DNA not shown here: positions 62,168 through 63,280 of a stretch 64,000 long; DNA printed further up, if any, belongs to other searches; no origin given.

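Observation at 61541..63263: Self-contained SMODS-like nucleotidyltransferase + 4-TM membrane protein cassette (minimal CBASS-like candidate) bracketed by 26-bp direct repeats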

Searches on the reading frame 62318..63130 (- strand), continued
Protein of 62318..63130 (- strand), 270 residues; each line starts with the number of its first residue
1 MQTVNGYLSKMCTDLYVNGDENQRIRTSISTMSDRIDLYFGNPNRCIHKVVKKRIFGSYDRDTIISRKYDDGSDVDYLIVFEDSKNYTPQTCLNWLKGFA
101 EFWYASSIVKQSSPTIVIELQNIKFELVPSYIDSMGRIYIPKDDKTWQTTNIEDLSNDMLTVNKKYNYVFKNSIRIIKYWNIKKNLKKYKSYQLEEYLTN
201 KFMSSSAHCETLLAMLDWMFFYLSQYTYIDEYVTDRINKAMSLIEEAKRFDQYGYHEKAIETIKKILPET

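Call 79: search_dna_similar(query=window:62318-63130:-, collection=plasmids, mode=protein, max_rows=10)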
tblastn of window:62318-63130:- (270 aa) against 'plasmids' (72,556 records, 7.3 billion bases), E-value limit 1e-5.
Records with a match: 737; places in all: 739; records where one place covers at least 80% of the query: 10.
Best place of each record, by identity: <60% 737.
By first word of the organism name: Escherichia 581; Salmonella 110; Klebsiella 19; Shigella 7; Serratia 3; Priestia 2; Citrobacter 2; Lactococcus 1; Persicobacter 1; Methylobacterium 1; and 10 more.
By predicted mobility (MOB-suite, as given by PLSDB): conjugative 568; mobilizable 106; non-mobilizable 63.
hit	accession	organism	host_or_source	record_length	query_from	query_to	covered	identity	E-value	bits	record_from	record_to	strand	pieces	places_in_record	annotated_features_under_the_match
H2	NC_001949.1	Lactococcus lactis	-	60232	3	268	99%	37.2%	2e-36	144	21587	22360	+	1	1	nucleotidyltransferase domain-containing protein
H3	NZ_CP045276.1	Priestia megaterium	pure culture,Paper surface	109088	1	269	100%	35.4%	1e-37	147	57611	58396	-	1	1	nucleotidyltransferase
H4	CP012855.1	Persicobacter sp. JZB09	cell culture,soil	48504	3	269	99%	35.3%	6e-36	142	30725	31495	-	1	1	record has no annotation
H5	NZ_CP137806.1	Priestia megaterium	Bacillus megaterium assembly,Arshan ...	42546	3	269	99%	34.4%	1e-39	153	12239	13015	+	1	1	nucleotidyltransferase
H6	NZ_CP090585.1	Methylobacterium radiotolerans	Pure isolate,Urban soil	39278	1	269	100%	34.1%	5e-32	131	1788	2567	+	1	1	nucleotidyltransferase | SLATT domain-containing protein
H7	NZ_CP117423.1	Bacillus cereus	-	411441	3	268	99%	34.4%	4e-33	134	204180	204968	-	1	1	nucleotidyltransferase domain-containing protein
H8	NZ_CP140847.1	Rhizobium johnstonii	Trifolium pratense,whole organism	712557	3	269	99%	34.2%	7e-32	130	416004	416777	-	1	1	nucleotidyltransferase | SLATT domain-containing protein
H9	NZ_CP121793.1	Aeromonas caviae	Homo sapiens,plasma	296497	3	267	98%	34.1%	6e-37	145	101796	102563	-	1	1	nucleotidyltransferase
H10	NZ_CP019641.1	Planococcus lenghuensis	whole organism,crude oil-contamination ...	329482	20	268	92%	33.6%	2e-32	132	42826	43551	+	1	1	nucleotidyltransferase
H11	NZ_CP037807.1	Clostridioides difficile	Homo sapiens,feces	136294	3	195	71%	39.8%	4e-33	134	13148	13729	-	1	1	nucleotidyltransferase domain-containing protein | hypothetical protein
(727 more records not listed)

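Call 80: get_annotated_region(hit=H2, flank=4000)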
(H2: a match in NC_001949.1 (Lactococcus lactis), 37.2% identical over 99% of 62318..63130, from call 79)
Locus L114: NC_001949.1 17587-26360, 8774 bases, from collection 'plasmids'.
description: Lactococcus lactis plasmid pMRC01, complete sequence
organism: Lactococcus lactis (NCBI taxid 1358)
taxonomy: Bacteria; Bacillota; Bacilli; Lactobacillales; Streptococcaceae; Lactococcus; Lactococcus lactis
host: -; source: -; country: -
typing (MOB-suite, as given by PLSDB): conjugative; replicon rep_cluster_664; relaxase MOBQ; mating-pair formation MPF_T
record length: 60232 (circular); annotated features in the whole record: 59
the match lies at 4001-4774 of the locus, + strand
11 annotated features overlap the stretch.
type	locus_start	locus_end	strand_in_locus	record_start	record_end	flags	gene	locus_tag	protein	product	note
CDS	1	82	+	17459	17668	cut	-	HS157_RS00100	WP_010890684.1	hypothetical protein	-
CDS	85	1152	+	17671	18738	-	-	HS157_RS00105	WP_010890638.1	ArdC family protein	-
CDS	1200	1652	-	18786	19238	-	-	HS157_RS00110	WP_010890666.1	hypothetical protein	-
CDS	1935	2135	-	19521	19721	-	-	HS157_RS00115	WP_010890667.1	hypothetical protein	-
CDS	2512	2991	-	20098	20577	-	-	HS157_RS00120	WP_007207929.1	AAA family ATPase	-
CDS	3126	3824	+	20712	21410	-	-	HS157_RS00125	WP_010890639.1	IS6-like element ISS1S family transposase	GO:0006313 - DNA transposition [Evidence IEA]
CDS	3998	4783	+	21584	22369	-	-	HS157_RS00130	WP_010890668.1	nucleotidyltransferase domain-containing protein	-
CDS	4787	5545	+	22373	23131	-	-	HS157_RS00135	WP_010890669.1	hypothetical protein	-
CDS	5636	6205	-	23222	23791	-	-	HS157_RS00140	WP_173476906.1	recombinase family protein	GO:0006310 - DNA recombination [Evidence IEA]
CDS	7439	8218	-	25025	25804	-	-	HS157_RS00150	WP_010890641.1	ABC transporter permease subunit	GO:0055085 - transmembrane transport [Evidence IEA]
CDS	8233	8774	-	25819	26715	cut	-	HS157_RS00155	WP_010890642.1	ATP-binding cassette domain-containing protein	-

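Call 81: get_annotated_region(hit=H7, flank=3000)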
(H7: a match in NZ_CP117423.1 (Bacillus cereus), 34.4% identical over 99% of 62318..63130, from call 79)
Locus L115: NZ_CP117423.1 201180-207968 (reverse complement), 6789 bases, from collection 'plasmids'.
description: Bacillus cereus strain 2-6A plasmid p_unnamed2, complete sequence
organism: Bacillus cereus (NCBI taxid 1396)
taxonomy: Bacteria; Bacillota; Bacilli; Bacillales; Bacillaceae; Bacillus; Bacillus cereus
host: -; source: -; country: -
typing (MOB-suite, as given by PLSDB): non-mobilizable; replicon rep_cluster_125; mating-pair formation MPF_T
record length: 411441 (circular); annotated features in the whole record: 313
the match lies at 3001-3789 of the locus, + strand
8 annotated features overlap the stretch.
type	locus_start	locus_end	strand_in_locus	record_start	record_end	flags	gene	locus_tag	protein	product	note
CDS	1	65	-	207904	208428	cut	-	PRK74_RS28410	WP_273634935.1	GNAT family N-acetyltransferase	-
CDS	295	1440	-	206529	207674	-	-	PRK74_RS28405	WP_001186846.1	DUF418 domain-containing protein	-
CDS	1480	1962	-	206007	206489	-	-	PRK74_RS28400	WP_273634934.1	thioredoxin family protein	-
CDS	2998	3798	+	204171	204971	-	-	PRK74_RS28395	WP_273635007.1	nucleotidyltransferase domain-containing protein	-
CDS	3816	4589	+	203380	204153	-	-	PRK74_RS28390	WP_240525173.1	hypothetical protein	-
CDS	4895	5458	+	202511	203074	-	-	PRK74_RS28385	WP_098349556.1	superinfection exclusion B family protein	-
CDS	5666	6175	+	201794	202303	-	-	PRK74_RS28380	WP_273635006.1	hypothetical protein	-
CDS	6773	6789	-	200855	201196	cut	-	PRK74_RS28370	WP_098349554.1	YolD-like family protein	-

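Call 85: search_dna_similar(query=window:62318-63130:-, collection=plasmids, mode=protein, max_rows=25, rows=spread)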
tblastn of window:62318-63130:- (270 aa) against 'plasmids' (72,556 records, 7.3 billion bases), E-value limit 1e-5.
Records with a match: 737; places in all: 739; records where one place covers at least 80% of the query: 10.
Best place of each record, by identity: <60% 737.
By first word of the organism name: Escherichia 581; Salmonella 110; Klebsiella 19; Shigella 7; Serratia 3; Priestia 2; Citrobacter 2; Lactococcus 1; Persicobacter 1; Methylobacterium 1; and 10 more.
By predicted mobility (MOB-suite, as given by PLSDB): conjugative 568; mobilizable 106; non-mobilizable 63.
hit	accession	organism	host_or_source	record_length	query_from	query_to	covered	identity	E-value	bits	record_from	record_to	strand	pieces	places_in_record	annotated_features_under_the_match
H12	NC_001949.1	Lactococcus lactis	-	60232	3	268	99%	37.2%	2e-36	144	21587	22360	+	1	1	nucleotidyltransferase domain-containing protein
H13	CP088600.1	Escherichia coli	Homo sapiens,blood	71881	94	225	49%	26.8%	7e-6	54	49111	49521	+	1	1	nucleotidyltransferase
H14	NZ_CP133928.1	Escherichia coli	Homo sapiens,urine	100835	94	225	49%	26.8%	7e-6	54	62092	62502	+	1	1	hypothetical protein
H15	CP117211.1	Escherichia coli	Homo sapiens,whole organism,blood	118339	94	225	49%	26.8%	7e-6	54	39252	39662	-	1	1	nucleotidyltransferase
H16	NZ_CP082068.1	Escherichia coli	Homo sapiens,CSF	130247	94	225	49%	26.8%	7e-6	54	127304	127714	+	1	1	hypothetical protein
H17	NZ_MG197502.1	Escherichia coli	patient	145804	94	225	49%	26.8%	7e-6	54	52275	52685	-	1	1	hypothetical protein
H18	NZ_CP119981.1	Salmonella enterica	Homo sapiens,human feces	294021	94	225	49%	26.8%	7e-6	54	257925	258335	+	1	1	hypothetical protein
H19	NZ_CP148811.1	Salmonella enterica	-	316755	94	225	49%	26.8%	7e-6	54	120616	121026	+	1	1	hypothetical protein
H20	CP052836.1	Salmonella enterica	chicken breast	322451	94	225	49%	26.8%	7e-6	54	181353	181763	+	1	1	nucleotidyltransferase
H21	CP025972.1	Escherichia coli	Homo sapiens,stool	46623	94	225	49%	26.8%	7e-6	54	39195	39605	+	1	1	record has no annotation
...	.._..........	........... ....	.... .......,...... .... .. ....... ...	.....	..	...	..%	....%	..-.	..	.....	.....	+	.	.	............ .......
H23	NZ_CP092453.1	Escherichia coli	wastewater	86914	94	225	49%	26.8%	7e-6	54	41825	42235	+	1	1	hypothetical protein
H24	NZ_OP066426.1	Escherichia coli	-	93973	94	225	49%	26.8%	7e-6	54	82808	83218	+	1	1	hypothetical protein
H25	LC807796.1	Escherichia coli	vegetable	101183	94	225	49%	26.8%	7e-6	54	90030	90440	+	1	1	none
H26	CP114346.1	Escherichia coli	Homo sapiens,blood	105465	94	225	49%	26.8%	7e-6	54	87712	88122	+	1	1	nucleotidyltransferase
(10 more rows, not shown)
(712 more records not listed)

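Call 90: find_related_loci(query=window:62318-63130:-, collection=viral_contigs, flank=6000)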
Query window:62318-63130:- (270 aa) in viral_contigs; peptide patterns used: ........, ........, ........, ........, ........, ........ (x = any residue, [..] = any of these).
3 stretches matched a pattern, but none encodes a relative of the query by tblastn (E <= 1e-3).

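Call 98: search_protein_families(library=pfam, proteins=[L039:797-2767:+, L114:4787-5545:+, L115:3816-4589:+], max_evalue=0.01)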
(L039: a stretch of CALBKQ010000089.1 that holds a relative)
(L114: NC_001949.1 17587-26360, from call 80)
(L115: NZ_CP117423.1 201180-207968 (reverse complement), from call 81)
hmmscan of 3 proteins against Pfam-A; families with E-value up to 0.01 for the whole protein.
L039:797-2767:+ (656 aa): 3 families
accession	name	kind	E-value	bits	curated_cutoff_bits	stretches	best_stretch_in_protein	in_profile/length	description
PF18144.7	SMODS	-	4.2e-43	147.8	26.5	1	1-155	1-164/164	Second Messenger Oligonucleotide or Dinucleotide Synthetase domain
PF01909.29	NTP_transf_2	-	0.00016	22.4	21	1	40-112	13-73/93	Nucleotidyltransferase domain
PF03229.18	Alpha_GJ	-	0.0075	17.3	21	0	585-653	35-109/126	Alphavirus glycoprotein J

L114:4787-5545:+ (252 aa): 0 families

L115:3816-4589:+ (257 aa): 0 families

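Call 99: search_protein_families(library=padloc, proteins=[L039:797-2767:+, L114:4787-5545:+, L115:3816-4589:+, L114:3998-4783:+], max_evalue=0.001)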
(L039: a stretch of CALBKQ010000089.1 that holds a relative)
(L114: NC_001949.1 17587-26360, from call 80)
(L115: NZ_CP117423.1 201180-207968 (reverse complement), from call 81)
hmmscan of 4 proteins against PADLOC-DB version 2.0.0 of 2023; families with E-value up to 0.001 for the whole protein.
L039:797-2767:+ (656 aa): 24 families
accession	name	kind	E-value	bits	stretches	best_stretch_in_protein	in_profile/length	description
PDLC00769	Cyclase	-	1.1e-87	291.7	1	1-244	1-244/261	oligonucleotide-cyclase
PDLC00823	Cyclase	-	5.3e-28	96.5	1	2-209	4-204/285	oligonucleotide-cyclase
PDLC00776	Cyclase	-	1.8e-27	94.5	1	3-175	5-178/287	oligonucleotide-cyclase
PDLC00802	Cyclase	-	1.5e-21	75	1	95-234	133-281/332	oligonucleotide-cyclase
PDLC00809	Cyclase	-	3.1e-21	74.3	1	7-222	8-231/295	oligonucleotide-cyclase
PDLC00820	Cyclase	-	1.8e-19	68.2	1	13-241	13-254/324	oligonucleotide-cyclase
PDLC00822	Cyclase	-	4.8e-17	60.3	2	1-124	1-126/375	oligonucleotide-cyclase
PDLC00786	Cyclase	-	5.4e-17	60.1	1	1-225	1-238/293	oligonucleotide-cyclase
PDLC00773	Cyclase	-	6.3e-17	60.1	1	26-226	26-232/334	oligonucleotide-cyclase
PDLC00803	Cyclase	-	3.8e-16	57.5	1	1-242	1-230/253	oligonucleotide-cyclase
PDLC00805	Cyclase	-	5.3e-16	56.9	1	7-224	29-255/314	oligonucleotide-cyclase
PDLC00796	Cyclase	-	4.6e-15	53.9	1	1-219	1-229/432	oligonucleotide-cyclase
PDLC00790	Cyclase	-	5.2e-13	47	1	17-195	49-228/310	oligonucleotide-cyclase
PDLC00814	Cyclase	-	6.2e-13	46.8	1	19-198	25-209/295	oligonucleotide-cyclase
PDLC00792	Cyclase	-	7.4e-13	46.5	1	1-204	1-215/236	oligonucleotide-cyclase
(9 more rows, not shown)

L114:4787-5545:+ (252 aa): 2 families
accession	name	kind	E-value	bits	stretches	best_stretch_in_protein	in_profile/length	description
PDLC00719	Effector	-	9.7e-47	157.5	1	1-246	1-253/256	4TM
PDLC00726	Effector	-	1.1e-30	104.9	1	23-247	27-255/258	4TM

L115:3816-4589:+ (257 aa): 2 families
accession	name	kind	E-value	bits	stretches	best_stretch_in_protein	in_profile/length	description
PDLC00719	Effector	-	1.6e-77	258.4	1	6-256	2-256/256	4TM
PDLC00726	Effector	-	7.9e-29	98.9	1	10-256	6-257/258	4TM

L114:3998-4783:+ (261 aa): 28 families (the best 25 are shown)
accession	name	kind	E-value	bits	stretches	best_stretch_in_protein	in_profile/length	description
PDLC00769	Cyclase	-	2.9e-82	274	1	1-259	1-259/261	oligonucleotide-cyclase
PDLC00823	Cyclase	-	9.4e-30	102.2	1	2-193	4-190/285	oligonucleotide-cyclase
PDLC00776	Cyclase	-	2.2e-24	84.3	1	3-200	5-198/287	oligonucleotide-cyclase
PDLC00773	Cyclase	-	4.4e-20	70.5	1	34-228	34-227/334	oligonucleotide-cyclase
PDLC00809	Cyclase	-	4.7e-17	60.5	1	4-216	5-221/295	oligonucleotide-cyclase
PDLC00822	Cyclase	-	1.1e-16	59.1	2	1-124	1-126/375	oligonucleotide-cyclase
PDLC00820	Cyclase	-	3.3e-16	57.5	1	8-222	8-222/324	oligonucleotide-cyclase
PDLC00805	Cyclase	-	3e-15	54.5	1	4-210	26-232/314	oligonucleotide-cyclase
PDLC00802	Cyclase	-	3.6e-14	50.7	1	85-220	125-262/332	oligonucleotide-cyclase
PDLC00803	Cyclase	-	3.6e-13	47.8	1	1-222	1-207/253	oligonucleotide-cyclase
PDLC00796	Cyclase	-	1.7e-12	45.4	1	1-180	1-183/432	oligonucleotide-cyclase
PDLC00786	Cyclase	-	6.2e-12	43.5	1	1-183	1-190/293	oligonucleotide-cyclase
PDLC00790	Cyclase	-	6.5e-12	43.4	1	3-184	37-213/310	oligonucleotide-cyclase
PDLC00798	Cyclase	-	1.5e-11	42.3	1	3-180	3-183/344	oligonucleotide-cyclase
PDLC00793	Cyclase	-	1.5e-11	42.2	1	12-210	13-215/462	oligonucleotide-cyclase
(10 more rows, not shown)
